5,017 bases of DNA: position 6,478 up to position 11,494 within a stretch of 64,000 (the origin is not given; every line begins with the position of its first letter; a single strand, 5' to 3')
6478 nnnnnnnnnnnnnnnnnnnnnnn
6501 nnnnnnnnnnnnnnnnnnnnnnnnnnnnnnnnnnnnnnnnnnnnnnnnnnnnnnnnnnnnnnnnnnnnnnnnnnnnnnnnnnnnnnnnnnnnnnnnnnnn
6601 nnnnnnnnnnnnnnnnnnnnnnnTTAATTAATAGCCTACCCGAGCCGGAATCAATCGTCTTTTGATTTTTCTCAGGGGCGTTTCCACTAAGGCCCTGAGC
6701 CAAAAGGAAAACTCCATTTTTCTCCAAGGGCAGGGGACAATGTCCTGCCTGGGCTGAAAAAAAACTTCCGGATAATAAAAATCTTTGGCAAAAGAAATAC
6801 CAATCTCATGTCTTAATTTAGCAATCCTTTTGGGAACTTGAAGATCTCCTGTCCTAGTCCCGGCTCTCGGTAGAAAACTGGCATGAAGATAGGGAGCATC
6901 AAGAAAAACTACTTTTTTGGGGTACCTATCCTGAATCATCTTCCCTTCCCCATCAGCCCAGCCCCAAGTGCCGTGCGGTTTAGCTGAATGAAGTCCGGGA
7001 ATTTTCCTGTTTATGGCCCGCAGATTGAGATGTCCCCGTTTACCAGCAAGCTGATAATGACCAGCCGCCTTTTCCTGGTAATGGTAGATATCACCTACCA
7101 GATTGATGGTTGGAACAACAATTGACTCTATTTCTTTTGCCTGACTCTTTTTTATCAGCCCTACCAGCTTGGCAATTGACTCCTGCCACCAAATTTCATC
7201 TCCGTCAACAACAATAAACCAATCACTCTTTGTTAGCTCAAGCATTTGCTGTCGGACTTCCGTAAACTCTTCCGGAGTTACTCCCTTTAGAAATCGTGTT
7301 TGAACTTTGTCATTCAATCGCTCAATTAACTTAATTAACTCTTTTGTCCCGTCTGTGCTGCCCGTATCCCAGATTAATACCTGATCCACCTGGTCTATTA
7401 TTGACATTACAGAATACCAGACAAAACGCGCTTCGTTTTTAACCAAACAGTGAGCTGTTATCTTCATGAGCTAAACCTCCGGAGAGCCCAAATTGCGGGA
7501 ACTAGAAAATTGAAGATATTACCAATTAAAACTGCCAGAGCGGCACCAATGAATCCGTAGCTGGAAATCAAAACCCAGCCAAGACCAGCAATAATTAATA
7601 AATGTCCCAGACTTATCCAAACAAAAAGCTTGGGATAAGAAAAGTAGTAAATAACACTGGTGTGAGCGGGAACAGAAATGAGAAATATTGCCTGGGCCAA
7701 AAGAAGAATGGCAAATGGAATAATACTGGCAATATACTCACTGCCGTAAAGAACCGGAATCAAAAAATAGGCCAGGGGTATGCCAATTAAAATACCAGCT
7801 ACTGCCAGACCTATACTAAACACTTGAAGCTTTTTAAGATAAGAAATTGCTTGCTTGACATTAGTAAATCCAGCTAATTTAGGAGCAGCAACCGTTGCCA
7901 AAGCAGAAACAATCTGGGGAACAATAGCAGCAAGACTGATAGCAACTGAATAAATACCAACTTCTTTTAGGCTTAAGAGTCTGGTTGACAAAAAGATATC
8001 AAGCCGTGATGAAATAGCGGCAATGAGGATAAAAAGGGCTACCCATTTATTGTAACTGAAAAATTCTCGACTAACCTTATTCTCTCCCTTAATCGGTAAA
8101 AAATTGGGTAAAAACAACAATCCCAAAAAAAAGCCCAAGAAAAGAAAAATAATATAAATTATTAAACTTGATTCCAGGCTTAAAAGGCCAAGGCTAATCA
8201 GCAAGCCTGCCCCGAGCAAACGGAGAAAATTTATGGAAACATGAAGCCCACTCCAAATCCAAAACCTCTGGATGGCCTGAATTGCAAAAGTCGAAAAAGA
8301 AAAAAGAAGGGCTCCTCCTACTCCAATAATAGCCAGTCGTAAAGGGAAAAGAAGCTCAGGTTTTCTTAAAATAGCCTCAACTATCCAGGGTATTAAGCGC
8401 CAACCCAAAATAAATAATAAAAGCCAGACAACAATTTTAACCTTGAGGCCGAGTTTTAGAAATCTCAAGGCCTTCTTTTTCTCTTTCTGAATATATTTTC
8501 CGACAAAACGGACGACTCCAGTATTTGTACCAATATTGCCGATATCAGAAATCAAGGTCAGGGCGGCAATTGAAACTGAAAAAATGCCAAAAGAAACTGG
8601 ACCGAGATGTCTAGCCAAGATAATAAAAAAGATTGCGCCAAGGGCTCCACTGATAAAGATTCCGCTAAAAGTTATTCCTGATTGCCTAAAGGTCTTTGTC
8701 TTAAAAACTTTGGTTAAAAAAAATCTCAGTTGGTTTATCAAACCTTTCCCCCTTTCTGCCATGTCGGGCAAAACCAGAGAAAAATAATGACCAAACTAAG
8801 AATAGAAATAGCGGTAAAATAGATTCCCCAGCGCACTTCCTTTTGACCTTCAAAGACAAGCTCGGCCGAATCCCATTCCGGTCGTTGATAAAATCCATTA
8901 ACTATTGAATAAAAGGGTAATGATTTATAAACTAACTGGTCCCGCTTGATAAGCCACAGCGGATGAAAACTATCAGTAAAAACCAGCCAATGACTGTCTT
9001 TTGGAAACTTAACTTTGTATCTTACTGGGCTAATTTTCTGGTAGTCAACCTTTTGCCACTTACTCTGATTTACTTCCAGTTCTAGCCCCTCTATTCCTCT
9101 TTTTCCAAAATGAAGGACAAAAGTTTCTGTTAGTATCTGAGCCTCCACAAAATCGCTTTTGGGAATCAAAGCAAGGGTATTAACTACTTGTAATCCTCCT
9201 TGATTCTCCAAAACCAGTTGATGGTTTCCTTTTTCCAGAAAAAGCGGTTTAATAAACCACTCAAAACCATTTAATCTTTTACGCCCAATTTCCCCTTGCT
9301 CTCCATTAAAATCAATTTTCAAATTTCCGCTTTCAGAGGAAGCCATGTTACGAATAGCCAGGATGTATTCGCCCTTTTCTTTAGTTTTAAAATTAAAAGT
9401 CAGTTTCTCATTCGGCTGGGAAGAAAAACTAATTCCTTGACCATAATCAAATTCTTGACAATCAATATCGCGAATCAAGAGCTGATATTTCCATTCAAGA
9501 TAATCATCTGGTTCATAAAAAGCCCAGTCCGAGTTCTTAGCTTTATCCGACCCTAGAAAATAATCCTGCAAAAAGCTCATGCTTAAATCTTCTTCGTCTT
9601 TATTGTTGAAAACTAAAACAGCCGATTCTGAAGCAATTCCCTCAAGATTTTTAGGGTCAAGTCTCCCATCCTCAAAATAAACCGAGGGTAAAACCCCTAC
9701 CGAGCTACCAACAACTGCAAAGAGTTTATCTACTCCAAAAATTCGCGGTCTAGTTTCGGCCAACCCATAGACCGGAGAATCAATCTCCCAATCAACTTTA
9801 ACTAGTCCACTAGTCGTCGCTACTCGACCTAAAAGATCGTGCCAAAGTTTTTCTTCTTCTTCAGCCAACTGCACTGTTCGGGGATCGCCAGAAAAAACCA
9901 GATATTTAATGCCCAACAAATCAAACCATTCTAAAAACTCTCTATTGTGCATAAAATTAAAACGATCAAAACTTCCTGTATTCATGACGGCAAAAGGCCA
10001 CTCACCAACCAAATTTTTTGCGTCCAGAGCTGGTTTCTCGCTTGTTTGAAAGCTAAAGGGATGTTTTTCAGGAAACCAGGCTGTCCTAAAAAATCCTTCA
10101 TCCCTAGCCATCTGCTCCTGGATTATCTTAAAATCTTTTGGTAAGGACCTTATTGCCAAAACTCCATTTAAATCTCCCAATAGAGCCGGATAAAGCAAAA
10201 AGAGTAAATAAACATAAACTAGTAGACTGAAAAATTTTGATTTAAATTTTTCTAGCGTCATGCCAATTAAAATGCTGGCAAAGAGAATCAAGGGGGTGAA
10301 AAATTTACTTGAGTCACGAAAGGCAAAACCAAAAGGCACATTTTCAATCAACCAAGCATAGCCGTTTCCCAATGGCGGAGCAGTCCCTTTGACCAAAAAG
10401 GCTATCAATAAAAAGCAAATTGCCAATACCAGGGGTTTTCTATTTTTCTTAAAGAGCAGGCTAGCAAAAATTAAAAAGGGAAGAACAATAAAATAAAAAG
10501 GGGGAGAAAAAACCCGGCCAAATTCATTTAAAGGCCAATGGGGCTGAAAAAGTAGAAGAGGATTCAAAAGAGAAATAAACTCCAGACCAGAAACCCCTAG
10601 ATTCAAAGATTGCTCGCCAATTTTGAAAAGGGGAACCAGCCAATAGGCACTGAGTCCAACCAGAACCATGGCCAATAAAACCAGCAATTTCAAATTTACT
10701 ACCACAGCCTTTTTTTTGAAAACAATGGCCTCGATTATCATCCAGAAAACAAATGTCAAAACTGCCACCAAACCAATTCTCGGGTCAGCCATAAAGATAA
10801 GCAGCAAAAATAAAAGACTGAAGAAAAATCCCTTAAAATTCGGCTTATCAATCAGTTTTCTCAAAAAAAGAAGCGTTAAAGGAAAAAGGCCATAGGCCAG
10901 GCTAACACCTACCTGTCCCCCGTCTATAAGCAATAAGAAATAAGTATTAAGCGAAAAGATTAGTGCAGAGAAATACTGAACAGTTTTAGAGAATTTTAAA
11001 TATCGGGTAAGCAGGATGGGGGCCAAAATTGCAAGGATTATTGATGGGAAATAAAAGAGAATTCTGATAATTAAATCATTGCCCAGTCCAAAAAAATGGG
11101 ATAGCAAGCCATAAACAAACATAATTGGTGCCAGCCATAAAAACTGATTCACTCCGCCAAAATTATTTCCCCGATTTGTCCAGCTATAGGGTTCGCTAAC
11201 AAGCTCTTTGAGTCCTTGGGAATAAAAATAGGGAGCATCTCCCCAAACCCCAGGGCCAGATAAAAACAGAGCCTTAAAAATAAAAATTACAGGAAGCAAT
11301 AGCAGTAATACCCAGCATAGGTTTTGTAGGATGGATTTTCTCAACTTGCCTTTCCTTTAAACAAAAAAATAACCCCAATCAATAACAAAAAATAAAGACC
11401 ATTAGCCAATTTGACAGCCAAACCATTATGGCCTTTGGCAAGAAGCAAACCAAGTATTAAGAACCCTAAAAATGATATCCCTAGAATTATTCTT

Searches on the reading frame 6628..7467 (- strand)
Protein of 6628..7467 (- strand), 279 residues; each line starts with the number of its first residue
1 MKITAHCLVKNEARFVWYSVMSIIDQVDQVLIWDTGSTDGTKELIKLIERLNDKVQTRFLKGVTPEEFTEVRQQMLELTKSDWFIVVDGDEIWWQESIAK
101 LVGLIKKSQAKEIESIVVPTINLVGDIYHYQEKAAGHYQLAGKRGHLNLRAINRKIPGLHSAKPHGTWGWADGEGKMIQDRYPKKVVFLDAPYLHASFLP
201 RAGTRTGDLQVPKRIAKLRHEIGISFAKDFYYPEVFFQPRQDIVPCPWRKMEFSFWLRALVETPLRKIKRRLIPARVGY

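Call 13: search_protein_families(library=pfam, proteins=[window:6628-7467:-], max_evalue=0.001)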
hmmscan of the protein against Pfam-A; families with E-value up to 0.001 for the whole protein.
window:6628-7467:- (279 aa): 2 families
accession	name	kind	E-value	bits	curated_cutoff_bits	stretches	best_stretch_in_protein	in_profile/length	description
PF00535.33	Glycos_transf_2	-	2.6e-10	40.9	23.3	1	9-110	6-108/168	Glycosyl transferase family 2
PF13704.12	Glyco_tranf_2_4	-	0.0002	22.2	27.5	1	27-96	19-87/98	Glycosyl transferase family 2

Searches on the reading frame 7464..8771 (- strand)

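Call 13: search_protein_families(library=pfam, proteins=[window:7464-8771:-], max_evalue=0.001)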
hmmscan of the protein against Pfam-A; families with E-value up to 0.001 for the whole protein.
window:7464-8771:- (435 aa): 2 families
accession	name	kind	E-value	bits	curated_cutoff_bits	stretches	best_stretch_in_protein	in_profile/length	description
PF01943.22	Polysacc_synt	-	1e-15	58.4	28.2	1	31-299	5-270/274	Polysaccharide biosynthesis protein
PF13440.11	Polysacc_synt_3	-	6.1e-13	49.1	23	1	51-349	1-291/293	Polysaccharide biosynthesis protein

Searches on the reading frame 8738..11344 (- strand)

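Call 3: search_protein_families(library=pfam, proteins=[window:8738-11344:-], max_evalue=0.1)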
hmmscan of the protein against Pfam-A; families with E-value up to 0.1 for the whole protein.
window:8738-11344:- (868 aa): 1 family
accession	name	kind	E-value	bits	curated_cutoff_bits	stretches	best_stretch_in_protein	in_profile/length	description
PF10131.15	PTPS_related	-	0.02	13.8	26.4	1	96-382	29-298/621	6-pyruvoyl-tetrahydropterin synthase related domain; membrane protein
